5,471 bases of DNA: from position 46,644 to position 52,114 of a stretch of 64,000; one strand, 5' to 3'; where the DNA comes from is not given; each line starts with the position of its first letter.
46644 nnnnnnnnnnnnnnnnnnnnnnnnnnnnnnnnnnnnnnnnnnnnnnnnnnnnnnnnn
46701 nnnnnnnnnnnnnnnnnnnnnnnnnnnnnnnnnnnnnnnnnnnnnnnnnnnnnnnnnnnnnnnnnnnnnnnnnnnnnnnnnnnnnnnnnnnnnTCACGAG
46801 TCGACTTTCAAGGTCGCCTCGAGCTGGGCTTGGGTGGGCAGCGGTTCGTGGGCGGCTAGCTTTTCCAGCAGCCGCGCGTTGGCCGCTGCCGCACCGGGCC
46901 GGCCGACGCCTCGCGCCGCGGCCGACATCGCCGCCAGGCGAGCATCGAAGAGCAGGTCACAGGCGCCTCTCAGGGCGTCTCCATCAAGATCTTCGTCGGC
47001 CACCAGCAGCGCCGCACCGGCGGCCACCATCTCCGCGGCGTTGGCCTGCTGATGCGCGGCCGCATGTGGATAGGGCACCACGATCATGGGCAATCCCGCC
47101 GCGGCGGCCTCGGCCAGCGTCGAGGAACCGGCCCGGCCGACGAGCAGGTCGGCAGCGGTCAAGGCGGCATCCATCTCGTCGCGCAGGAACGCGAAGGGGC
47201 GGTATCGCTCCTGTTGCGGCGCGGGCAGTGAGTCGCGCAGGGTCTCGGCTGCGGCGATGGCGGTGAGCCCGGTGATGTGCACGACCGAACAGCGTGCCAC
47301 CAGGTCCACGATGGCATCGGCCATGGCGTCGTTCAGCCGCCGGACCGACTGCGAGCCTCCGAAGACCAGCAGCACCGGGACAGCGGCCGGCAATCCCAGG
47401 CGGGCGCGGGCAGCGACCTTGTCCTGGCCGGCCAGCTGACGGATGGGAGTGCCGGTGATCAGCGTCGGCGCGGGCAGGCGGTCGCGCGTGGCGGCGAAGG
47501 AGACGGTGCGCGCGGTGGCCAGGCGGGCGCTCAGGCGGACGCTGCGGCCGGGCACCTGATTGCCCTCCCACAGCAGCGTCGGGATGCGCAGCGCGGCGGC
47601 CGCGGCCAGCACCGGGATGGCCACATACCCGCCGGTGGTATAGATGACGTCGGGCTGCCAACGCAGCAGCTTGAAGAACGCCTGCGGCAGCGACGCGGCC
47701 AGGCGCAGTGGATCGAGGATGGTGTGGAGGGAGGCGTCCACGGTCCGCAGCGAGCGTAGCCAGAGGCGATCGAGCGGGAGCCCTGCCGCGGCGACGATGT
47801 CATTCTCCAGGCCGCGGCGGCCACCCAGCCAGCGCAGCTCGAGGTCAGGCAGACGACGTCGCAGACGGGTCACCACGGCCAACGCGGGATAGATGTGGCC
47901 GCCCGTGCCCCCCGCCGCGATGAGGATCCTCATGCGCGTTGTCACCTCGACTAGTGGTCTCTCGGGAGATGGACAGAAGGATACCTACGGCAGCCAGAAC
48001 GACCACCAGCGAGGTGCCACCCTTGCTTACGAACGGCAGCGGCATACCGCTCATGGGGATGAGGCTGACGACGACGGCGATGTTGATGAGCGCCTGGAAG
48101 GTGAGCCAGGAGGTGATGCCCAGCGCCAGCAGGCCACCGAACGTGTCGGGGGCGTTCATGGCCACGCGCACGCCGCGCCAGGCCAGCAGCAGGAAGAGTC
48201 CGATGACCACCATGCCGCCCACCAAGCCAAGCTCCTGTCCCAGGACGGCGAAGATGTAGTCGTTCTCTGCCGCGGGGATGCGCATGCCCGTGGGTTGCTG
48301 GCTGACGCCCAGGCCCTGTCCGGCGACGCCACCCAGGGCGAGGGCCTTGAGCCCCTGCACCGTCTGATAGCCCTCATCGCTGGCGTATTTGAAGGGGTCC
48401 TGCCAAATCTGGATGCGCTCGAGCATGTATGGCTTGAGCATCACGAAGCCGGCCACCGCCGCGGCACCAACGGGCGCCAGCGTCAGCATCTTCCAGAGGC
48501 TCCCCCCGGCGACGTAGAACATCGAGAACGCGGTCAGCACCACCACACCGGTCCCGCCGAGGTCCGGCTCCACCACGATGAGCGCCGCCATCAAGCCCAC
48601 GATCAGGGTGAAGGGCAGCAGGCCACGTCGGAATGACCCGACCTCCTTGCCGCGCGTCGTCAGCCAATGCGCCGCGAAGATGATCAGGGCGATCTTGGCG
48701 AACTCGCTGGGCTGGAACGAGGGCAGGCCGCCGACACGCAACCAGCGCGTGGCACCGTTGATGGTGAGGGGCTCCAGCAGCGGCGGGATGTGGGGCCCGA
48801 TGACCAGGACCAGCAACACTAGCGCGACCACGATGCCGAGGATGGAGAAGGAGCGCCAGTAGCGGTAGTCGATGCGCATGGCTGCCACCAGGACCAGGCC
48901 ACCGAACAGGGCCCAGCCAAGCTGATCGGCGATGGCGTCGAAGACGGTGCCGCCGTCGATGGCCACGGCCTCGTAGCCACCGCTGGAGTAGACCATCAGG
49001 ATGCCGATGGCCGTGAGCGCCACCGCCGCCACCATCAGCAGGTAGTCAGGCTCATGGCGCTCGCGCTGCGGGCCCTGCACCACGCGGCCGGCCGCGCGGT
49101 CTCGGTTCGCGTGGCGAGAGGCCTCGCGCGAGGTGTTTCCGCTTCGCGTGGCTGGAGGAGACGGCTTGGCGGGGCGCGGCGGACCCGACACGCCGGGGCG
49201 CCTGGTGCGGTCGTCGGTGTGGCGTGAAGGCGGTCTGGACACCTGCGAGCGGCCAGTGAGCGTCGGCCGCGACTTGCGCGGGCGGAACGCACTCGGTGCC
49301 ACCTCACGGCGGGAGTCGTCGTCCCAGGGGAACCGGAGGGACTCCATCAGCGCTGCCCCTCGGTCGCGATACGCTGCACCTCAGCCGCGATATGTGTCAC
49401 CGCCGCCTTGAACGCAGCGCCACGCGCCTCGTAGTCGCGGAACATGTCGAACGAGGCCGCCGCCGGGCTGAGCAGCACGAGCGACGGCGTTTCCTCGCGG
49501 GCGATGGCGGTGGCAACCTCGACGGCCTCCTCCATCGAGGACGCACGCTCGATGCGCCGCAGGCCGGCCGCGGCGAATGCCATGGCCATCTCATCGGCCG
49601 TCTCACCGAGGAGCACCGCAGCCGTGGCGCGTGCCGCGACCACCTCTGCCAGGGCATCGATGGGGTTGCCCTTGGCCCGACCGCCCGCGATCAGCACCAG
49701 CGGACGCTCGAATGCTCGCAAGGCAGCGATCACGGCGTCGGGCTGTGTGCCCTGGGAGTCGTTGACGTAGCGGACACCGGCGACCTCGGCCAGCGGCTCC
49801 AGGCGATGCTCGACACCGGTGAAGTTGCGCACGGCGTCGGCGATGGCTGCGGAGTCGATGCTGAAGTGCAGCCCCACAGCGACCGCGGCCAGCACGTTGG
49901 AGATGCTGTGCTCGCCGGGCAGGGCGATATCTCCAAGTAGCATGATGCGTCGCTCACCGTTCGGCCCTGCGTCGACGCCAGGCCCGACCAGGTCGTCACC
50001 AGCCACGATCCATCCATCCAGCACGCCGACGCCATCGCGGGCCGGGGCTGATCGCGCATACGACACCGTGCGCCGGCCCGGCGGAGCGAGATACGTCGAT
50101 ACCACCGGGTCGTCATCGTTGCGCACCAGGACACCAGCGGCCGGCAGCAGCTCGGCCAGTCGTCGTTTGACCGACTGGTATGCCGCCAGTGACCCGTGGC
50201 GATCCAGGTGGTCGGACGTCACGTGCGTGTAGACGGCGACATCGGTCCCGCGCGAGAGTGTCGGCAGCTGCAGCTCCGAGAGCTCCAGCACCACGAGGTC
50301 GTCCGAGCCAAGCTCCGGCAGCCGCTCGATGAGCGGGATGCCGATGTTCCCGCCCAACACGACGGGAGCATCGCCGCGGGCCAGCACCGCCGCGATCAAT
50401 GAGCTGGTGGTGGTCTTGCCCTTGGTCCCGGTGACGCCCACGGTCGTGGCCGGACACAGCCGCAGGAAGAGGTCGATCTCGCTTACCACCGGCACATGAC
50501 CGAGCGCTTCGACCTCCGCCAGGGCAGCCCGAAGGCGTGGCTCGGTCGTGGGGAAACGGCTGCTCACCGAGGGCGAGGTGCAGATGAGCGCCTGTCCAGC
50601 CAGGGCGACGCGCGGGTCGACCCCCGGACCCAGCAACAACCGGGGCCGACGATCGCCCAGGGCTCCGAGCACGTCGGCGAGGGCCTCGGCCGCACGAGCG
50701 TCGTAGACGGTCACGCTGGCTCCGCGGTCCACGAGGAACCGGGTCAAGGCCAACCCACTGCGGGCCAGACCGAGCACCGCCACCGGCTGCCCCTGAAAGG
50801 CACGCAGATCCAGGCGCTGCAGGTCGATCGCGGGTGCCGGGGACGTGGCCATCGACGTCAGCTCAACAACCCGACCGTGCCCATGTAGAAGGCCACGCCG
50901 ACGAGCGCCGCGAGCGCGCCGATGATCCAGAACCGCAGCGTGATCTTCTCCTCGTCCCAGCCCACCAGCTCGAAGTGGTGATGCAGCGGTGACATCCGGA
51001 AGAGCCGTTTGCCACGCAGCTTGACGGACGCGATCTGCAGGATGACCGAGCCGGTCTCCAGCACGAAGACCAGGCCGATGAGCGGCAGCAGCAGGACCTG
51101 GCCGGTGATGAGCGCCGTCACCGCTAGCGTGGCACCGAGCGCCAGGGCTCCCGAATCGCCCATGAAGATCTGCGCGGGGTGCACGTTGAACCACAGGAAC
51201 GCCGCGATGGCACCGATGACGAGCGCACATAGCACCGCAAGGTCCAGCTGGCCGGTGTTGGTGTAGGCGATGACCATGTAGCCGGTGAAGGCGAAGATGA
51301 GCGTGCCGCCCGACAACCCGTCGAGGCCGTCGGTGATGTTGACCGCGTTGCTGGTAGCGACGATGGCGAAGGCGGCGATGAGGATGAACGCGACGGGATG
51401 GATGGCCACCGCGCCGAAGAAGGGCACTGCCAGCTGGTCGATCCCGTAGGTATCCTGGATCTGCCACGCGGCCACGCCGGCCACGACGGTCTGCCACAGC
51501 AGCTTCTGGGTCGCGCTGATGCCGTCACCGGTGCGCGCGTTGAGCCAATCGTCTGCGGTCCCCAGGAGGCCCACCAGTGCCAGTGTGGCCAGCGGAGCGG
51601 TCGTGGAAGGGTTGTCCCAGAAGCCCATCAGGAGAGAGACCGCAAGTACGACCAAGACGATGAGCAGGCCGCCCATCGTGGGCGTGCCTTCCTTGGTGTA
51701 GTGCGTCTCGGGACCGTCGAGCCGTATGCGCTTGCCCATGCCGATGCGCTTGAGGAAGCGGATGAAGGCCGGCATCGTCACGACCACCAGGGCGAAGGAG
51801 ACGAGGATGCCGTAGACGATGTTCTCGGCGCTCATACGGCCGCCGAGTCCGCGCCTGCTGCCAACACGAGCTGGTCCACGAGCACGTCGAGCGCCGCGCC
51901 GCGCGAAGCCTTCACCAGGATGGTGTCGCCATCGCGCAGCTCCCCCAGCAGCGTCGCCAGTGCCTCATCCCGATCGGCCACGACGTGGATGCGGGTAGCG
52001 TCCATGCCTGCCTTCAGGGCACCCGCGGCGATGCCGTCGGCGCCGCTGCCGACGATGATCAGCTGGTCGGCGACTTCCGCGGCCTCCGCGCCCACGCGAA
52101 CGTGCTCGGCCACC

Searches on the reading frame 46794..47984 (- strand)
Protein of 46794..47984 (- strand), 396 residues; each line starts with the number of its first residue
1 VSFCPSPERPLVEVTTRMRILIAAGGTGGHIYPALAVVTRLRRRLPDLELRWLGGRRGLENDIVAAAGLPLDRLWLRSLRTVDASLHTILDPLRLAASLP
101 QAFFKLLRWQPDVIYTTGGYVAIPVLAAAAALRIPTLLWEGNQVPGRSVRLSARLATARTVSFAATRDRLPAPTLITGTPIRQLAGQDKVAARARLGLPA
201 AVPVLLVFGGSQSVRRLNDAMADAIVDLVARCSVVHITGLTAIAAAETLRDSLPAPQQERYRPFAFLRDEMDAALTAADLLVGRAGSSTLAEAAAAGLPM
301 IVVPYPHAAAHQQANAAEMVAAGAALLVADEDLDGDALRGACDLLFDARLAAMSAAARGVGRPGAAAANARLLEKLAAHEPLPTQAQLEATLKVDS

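Call 37: search_protein_families(library=pfam, proteins=[window:46794-47984:-], max_evalue=0.00001)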
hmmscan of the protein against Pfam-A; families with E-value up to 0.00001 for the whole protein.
window:46794-47984:- (396 aa): 2 families
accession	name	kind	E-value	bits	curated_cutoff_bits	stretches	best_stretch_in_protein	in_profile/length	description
PF04101.22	Glyco_tran_28_C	-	1.4e-28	100.4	22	1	204-357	1-154/166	Glycosyltransferase family 28 C-terminal domain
PF03033.26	Glyco_transf_28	-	3.2e-26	92.5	26.2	1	20-158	1-136/139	Glycosyltransferase family 28 N-terminal domain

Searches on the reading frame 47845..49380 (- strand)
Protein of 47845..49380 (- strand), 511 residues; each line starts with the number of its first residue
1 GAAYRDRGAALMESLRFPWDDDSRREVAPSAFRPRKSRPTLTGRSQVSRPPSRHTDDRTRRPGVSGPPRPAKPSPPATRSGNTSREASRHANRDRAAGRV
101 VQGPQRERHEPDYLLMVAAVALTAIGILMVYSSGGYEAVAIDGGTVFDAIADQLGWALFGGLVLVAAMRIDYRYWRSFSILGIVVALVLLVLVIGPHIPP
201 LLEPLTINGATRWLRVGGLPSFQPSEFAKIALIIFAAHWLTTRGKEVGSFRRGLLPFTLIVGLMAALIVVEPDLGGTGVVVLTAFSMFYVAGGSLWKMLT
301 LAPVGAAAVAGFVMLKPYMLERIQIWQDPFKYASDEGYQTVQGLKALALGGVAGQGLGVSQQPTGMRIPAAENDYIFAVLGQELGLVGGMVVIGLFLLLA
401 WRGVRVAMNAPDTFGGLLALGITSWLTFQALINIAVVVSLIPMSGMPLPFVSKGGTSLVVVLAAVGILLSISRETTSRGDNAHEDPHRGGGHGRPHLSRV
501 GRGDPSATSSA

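Call 37: search_protein_families(library=pfam, proteins=[window:47845-49380:-], max_evalue=0.00001)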
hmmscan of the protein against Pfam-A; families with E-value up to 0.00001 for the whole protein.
window:47845-49380:- (511 aa): 1 family
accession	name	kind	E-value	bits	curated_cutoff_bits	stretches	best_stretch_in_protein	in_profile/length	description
PF01098.24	FTSW_RODA_SPOVE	-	3.5e-90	303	26.4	1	115-476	4-355/356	Cell cycle protein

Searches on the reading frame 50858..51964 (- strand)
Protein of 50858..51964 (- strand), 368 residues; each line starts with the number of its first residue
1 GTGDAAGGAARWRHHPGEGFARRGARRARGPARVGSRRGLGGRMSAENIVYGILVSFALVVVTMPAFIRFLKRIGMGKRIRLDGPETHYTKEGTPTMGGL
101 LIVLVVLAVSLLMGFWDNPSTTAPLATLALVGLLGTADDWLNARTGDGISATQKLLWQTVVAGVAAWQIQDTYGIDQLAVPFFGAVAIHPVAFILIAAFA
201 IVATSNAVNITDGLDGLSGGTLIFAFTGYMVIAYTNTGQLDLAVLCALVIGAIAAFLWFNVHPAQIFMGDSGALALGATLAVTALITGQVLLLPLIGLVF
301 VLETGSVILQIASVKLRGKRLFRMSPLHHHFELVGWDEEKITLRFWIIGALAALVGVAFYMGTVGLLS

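Call 37: search_protein_families(library=pfam, proteins=[window:50858-51964:-], max_evalue=0.00001)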
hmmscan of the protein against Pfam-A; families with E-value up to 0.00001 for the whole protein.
window:50858-51964:- (368 aa): 1 family
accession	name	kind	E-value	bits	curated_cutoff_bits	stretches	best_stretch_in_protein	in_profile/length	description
PF00953.26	Glycos_transf_4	-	1.1e-36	126.7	27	1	124-286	4-158/160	Glycosyl transferase family 4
